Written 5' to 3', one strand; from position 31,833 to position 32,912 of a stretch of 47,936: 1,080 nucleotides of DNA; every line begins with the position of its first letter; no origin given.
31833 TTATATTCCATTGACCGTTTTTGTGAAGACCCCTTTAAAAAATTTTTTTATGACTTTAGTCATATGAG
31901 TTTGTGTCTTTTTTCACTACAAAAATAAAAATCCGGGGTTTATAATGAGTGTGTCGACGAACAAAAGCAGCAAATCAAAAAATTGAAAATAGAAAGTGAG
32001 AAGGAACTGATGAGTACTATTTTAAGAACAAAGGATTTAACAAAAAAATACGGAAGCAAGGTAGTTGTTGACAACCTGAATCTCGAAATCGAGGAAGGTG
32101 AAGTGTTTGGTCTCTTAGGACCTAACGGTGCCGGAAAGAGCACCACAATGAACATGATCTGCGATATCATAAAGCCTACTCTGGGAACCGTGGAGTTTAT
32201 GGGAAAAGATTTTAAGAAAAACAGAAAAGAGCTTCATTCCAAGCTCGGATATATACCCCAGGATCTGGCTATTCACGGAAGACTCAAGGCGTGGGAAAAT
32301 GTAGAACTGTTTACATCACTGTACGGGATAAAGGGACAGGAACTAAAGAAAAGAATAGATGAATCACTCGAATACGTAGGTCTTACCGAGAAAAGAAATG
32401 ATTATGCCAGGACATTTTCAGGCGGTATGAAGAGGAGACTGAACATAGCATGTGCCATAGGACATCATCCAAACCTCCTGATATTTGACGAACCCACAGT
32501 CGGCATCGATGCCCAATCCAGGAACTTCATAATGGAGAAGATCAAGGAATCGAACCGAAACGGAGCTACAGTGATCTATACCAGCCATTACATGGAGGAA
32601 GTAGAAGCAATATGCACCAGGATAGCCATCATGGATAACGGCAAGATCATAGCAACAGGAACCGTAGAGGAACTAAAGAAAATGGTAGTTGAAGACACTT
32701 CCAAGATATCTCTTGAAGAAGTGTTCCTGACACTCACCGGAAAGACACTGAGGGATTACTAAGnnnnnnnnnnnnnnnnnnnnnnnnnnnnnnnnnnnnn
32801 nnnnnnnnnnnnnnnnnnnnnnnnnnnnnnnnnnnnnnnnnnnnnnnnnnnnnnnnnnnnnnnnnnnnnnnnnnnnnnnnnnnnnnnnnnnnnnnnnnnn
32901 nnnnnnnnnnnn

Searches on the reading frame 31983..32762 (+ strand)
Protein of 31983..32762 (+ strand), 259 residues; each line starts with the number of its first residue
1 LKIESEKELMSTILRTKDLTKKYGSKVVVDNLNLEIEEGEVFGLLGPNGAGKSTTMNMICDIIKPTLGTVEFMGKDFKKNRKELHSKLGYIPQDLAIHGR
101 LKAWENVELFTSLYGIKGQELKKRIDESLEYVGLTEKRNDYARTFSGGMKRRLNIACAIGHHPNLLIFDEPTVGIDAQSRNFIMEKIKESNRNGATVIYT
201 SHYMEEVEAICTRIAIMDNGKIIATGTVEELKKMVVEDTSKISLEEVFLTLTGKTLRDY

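Call 7: search_protein_families(library=pfam, proteins=[window:31983-32762:+], max_evalue=0.01)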
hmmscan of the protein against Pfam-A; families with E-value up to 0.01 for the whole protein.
window:31983-32762:+ (259 aa): 4 families
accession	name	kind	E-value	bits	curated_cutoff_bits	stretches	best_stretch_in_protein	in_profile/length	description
PF00005.33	ABC_tran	-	5.7e-35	121.3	25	1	30-172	2-136/137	ABC transporter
PF13304.12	AAA_21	-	5.7e-10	40.2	27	1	117-202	199-298/304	AAA domain, putative AbiEii toxin, Type IV TA system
PF02463.25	SMC_N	-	0.00054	19.9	40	0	112-214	109-209/220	RecF/RecN/SMC N terminal domain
PF13476.12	AAA_23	-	0.0056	17.8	27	1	31-61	12-41/201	AAA domain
